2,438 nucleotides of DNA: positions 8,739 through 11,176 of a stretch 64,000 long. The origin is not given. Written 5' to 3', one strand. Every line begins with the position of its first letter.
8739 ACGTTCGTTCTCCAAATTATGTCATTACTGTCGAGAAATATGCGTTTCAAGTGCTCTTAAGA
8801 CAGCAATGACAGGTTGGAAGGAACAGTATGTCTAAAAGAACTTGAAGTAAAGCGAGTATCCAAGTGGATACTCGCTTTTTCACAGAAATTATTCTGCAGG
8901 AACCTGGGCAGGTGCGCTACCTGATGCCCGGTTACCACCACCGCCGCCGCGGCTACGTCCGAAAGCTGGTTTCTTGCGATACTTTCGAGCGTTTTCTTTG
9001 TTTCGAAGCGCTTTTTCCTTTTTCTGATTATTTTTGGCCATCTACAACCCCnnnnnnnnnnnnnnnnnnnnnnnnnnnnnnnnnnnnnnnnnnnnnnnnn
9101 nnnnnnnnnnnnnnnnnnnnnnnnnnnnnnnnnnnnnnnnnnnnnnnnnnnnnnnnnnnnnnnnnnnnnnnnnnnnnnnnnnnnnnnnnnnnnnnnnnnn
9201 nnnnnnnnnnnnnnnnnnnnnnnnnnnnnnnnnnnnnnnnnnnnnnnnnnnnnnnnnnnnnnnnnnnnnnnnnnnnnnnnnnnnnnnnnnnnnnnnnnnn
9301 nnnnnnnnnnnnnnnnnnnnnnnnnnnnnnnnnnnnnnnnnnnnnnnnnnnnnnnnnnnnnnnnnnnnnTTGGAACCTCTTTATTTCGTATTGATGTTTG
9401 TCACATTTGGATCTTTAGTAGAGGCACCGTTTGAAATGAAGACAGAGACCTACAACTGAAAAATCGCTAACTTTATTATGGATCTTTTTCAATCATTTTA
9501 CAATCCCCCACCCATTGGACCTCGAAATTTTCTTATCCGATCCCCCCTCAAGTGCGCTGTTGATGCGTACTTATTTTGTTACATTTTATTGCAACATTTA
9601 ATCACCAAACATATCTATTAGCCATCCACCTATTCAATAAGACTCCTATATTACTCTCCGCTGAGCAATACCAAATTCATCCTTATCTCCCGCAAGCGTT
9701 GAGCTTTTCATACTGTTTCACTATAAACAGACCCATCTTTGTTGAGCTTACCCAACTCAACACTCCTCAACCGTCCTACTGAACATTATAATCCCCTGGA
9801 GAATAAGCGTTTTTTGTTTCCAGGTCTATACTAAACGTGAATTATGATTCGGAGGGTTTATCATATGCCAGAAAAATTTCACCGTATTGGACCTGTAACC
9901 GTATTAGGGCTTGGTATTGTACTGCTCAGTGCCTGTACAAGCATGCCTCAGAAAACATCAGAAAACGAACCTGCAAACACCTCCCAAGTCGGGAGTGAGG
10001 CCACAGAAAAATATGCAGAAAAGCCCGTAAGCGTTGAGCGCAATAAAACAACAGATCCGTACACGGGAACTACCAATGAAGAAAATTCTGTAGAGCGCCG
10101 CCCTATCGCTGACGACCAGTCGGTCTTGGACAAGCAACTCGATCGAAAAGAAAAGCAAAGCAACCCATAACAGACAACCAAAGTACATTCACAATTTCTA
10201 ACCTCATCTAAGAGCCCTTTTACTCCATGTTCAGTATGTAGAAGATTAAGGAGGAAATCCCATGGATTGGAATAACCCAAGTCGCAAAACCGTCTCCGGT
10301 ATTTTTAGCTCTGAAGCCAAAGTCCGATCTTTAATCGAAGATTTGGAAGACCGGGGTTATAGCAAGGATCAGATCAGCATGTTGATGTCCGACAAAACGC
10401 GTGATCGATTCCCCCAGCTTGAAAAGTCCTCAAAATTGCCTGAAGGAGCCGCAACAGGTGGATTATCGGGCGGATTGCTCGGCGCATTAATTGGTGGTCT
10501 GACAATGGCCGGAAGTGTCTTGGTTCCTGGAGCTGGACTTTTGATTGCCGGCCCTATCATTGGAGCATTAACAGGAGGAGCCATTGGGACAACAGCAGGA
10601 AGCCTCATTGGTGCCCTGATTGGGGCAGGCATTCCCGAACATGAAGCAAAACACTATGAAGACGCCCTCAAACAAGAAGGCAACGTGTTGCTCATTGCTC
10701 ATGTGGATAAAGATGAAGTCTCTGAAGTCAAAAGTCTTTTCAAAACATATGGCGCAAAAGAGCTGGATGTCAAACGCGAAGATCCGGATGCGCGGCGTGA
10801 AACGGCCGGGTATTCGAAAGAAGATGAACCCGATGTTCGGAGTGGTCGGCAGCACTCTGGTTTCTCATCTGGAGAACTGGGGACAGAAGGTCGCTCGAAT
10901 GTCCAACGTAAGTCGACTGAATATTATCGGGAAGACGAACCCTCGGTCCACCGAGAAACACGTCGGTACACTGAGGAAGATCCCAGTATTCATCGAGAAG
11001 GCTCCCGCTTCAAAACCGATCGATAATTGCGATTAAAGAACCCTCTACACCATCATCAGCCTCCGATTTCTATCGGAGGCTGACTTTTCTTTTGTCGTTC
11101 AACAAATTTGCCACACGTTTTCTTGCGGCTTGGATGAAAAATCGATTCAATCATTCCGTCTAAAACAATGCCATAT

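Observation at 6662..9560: Co-oriented cluster of RGG/Gly-rich RNA-binding proteins plus a desaturase: candidate cold-adaptation / RNA-chaperone module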

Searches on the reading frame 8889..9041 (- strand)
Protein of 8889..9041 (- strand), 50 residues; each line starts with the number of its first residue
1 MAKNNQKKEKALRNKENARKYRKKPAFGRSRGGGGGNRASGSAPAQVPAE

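Call 4: search_protein_families(library=pfam, proteins=[window:8889-9041:-], max_evalue=0.01)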
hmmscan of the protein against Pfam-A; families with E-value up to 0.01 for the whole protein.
window:8889-9041:- (50 aa): 0 families

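Call 5: search_protein_families(library=ncbifam, proteins=[window:8889-9041:-], max_evalue=0.01)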
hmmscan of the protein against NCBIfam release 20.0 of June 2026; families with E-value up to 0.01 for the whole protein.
window:8889-9041:- (50 aa): 0 families

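Call 51: search_solved_structures(query=A3, max_evalue=10, show_alignments=2)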
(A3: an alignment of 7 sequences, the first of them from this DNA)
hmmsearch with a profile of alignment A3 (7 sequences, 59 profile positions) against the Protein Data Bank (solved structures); distinct sequences matched with E-value up to 10: 4.
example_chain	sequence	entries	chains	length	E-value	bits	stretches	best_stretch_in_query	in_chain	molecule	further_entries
2g38_A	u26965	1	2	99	3.7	11.4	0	9-24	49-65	PE FAMILY PROTEIN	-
4kxr_A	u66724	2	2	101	3.9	11.3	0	9-24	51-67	PE25 | PE-PGRS family protein PE25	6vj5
4w4k_A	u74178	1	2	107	4.7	11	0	9-24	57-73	PE family protein PE25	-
4w4l_A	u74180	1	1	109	4.9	10.9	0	9-24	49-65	PE family protein PE25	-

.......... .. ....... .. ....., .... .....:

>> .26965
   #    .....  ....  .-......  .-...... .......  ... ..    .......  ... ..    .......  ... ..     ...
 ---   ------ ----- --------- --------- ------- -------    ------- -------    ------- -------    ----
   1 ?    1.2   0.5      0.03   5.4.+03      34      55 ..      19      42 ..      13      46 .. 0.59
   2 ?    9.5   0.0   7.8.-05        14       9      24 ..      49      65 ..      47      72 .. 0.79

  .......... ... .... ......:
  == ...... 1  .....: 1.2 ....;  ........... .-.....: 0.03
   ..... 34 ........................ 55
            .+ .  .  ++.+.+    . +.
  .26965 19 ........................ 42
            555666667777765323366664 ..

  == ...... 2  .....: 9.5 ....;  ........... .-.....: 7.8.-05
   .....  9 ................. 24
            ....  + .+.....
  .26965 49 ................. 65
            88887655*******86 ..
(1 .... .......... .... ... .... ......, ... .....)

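Call 52: search_protein_families(library=pfam, alignment_id=A3, max_evalue=10)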
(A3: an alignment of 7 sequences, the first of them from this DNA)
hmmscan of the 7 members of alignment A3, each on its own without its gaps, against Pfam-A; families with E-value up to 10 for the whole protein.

A. member 1, seq(50 aa): 0 families

B. families by the number of members that match (of 7 scanned): 3 families
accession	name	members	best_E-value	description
PF15790.10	EP400_N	1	0.0053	E1A-binding protein p400, N-terminal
PF15261.11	JHY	1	0.039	Jhy protein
PF06169.17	DUF982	1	0.054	Protein of unknown function (DUF982)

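Call 53: find_homologous_proteins(query=A3, max_evalue=0.1)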
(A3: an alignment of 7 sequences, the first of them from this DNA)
Query A3 (7 sequences) (50 aa, profile of the alignment): 78 proteins with E <= 0.1 among 1036 candidates.
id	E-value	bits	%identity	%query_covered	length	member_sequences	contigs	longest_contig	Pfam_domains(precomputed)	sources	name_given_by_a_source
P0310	2.3e-24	103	76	50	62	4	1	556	-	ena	-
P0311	8.8e-21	92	76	50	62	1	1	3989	-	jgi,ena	-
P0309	2.5e-20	90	100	100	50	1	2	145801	-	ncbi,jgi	jgi:hypothetical protein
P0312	7.3e-18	83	96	48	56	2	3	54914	-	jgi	jgi:hypothetical protein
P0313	3.2e-17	80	62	100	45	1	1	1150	-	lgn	-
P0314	3.4e-17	80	67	90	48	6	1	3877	-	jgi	jgi:hypothetical protein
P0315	3.2e-16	77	93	60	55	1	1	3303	-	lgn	-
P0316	7.5e-16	76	62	90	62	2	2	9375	-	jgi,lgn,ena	jgi:hypothetical protein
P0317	1.4e-15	75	70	86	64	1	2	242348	-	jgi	jgi:hypothetical protein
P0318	1.6e-15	75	76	68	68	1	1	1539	-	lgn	-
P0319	4.5e-15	74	89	54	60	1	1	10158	-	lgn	-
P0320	6.4e-15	73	63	98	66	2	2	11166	-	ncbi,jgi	jgi:hypothetical protein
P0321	1.3e-14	72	93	54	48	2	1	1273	-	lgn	-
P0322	2.5e-14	71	76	68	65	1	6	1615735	-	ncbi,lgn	-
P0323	2.9e-14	71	61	98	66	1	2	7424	-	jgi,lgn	jgi:hypothetical protein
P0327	1.2e-13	69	76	68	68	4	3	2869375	-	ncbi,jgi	jgi:hypothetical protein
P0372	8.2e-9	54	88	52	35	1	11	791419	-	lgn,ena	-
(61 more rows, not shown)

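Call 54: find_encoding_contigs(protein=P0327, flank=4000, max_places=2)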
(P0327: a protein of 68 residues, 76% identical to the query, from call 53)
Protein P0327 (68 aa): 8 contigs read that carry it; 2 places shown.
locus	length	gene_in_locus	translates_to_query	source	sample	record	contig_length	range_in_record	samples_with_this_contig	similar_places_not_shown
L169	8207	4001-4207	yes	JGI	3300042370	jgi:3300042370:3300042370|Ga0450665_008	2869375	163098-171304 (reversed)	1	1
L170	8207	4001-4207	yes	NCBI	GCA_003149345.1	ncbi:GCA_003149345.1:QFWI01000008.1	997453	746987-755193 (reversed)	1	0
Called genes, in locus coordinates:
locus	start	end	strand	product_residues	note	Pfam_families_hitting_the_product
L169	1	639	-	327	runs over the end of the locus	PF00490:ALAD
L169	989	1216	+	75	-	-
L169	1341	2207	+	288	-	-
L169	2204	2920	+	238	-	PF01725:Ham1p_like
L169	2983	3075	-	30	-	-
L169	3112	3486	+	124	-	-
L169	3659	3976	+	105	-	PF13451:zf_Tbcl, PF23477:zf_Tbcl_2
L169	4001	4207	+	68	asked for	-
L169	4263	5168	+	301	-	PF00487:FA_desaturase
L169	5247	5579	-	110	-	PF13451:zf_Tbcl, PF23477:zf_Tbcl_2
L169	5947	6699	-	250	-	PF01435:Peptidase_M48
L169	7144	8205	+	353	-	PF12728:HTH_17 (weak), PF00589:Phage_integrase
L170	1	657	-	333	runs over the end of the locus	PF00490:ALAD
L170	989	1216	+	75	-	-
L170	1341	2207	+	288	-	-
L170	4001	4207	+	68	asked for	-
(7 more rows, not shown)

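Call 55: find_encoding_contigs(protein=P0322, flank=4000, max_places=2)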
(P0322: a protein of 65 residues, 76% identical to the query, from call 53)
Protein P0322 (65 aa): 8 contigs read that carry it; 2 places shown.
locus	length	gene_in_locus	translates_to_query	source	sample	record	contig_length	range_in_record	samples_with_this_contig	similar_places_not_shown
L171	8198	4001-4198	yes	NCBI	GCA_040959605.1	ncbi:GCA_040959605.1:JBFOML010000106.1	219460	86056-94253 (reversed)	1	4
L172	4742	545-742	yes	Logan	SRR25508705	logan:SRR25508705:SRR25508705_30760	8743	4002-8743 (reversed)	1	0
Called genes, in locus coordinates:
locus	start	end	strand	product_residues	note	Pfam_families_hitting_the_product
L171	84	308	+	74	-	-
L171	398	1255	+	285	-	-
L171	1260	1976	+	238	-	PF01725:Ham1p_like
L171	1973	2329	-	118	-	PF09954:DUF2188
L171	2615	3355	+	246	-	PF00106:adh_short, PF08659:KR, PF01370:Epimerase (weak), PF13561:adh_short_C2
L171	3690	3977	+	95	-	PF13451:zf_Tbcl, PF23477:zf_Tbcl_2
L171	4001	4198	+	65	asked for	-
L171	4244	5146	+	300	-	PF00487:FA_desaturase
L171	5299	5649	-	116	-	PF13451:zf_Tbcl, PF23477:zf_Tbcl_2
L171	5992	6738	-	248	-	PF01435:Peptidase_M48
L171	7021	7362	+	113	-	-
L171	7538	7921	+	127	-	-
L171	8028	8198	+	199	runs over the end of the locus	PF05724:TPMT, PF13649:Methyltransf_25, PF13847:Methyltransf_31, PF08241:Methyltransf_11, PF08242:Methyltransf_12, PF13489:Methyltransf_23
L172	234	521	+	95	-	PF13451:zf_Tbcl, PF23477:zf_Tbcl_2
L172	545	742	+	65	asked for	-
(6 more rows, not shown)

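Call 56: find_encoding_contigs(protein=P0372, flank=4000, max_places=2)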
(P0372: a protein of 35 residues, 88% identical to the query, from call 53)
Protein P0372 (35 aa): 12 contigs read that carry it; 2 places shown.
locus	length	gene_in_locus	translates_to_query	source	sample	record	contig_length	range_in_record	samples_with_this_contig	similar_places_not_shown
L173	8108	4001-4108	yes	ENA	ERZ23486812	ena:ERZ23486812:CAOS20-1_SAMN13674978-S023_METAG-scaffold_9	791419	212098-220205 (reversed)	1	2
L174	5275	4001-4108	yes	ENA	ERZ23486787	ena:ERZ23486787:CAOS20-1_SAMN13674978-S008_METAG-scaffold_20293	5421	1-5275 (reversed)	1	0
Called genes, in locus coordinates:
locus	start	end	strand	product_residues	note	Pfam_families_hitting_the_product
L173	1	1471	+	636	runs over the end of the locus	-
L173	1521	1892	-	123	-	-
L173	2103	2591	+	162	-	PF00210:Ferritin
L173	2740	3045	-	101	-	-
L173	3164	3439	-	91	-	-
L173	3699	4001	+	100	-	PF13451:zf_Tbcl, PF23477:zf_Tbcl_2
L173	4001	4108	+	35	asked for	-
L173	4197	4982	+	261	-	-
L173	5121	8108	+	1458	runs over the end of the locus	PF05860:TPS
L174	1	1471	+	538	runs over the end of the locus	?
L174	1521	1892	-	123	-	-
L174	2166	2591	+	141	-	PF00210:Ferritin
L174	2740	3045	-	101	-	-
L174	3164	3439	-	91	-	-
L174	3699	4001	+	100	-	PF13451:zf_Tbcl, PF23477:zf_Tbcl_2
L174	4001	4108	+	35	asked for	-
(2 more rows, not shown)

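Call 57: find_encoding_contigs(protein=P0317, flank=4000, max_places=2)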
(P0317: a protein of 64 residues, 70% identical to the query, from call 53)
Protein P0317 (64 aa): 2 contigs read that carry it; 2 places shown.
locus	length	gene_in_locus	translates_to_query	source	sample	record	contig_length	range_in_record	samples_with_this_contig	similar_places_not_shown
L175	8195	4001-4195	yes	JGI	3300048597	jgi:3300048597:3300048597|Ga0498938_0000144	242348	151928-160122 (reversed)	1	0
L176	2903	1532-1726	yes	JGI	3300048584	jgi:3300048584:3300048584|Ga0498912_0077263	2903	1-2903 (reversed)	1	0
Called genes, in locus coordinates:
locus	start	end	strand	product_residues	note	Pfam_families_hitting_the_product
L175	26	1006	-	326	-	PF00490:ALAD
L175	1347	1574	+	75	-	-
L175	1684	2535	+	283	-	-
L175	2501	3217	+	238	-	PF01725:Ham1p_like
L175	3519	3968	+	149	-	-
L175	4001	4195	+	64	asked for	-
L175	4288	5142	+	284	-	PF00487:FA_desaturase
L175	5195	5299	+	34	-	-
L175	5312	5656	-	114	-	PF13451:zf_Tbcl, PF23477:zf_Tbcl_2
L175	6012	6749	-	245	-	PF01435:Peptidase_M48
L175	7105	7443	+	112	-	-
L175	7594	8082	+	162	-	-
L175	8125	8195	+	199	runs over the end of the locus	PF05724:TPMT, PF13489:Methyltransf_23 (weak), PF13649:Methyltransf_25, PF13847:Methyltransf_31 (faint), PF08241:Methyltransf_11, PF08242:Methyltransf_12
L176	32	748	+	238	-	PF01725:Ham1p_like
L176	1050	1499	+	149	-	-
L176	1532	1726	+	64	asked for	-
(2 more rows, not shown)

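Call 103: search_protein_families(library=ncbifam, proteins=[L169:4263-5168:+, L171:4244-5146:+], max_evalue=0.00001)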
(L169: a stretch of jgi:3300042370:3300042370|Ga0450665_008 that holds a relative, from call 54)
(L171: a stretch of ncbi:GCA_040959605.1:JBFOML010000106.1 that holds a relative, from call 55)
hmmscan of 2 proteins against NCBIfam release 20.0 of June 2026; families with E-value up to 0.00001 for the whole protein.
L169:4263-5168:+ (301 aa): 1 family
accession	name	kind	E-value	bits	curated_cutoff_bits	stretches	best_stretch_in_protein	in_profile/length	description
NF049918.1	DesA_fam_desat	equivalog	1.7e-34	119.6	400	1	36-274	6-238/385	DesA family fatty acid desaturase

L171:4244-5146:+ (300 aa): 1 family
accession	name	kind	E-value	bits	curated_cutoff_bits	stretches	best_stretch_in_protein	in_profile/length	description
NF049918.1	DesA_fam_desat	equivalog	1.8e-35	122.8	400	1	35-293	5-255/385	DesA family fatty acid desaturase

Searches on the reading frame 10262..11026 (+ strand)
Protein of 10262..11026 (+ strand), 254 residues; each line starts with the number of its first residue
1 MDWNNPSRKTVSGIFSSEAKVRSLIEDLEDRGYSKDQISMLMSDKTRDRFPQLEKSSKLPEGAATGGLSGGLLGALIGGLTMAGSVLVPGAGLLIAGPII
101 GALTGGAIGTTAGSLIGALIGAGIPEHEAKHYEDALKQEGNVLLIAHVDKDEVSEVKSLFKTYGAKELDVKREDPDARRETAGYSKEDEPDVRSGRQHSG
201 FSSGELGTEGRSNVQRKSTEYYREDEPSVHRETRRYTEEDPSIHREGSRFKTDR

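Call 4: search_protein_families(library=pfam, proteins=[window:10262-11026:+], max_evalue=0.01)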
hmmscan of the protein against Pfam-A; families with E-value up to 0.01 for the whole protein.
window:10262-11026:+ (254 aa): 4 families
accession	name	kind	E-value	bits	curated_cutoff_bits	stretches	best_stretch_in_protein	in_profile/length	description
PF11181.13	YflT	-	2.8e-06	28.2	26.2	1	13-80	4-69/99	Heat induced stress protein YflT domain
PF06897.17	DUF1269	-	0.0014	19.4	26.9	0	91-166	11-81/100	Protein of unknown function (DUF1269)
PF11821.13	ActD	-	0.0032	17.6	25.7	0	10-168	2-168/170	Alternative complex III, ActD subunit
PF01940.21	DUF92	-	0.0064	16.3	27.5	1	67-139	154-228/251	Integral membrane protein DUF92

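Call 5: search_protein_families(library=ncbifam, proteins=[window:10262-11026:+], max_evalue=0.01)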
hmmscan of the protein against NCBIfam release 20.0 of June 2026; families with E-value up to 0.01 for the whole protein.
window:10262-11026:+ (254 aa): 1 family
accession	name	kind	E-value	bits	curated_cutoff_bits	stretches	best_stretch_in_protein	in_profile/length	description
TIGR03789.1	pdsO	hypoth_equivalog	4.1e-07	29.9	152.2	1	95-158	48-112/243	sortase-associated OmpA-like protein PdsO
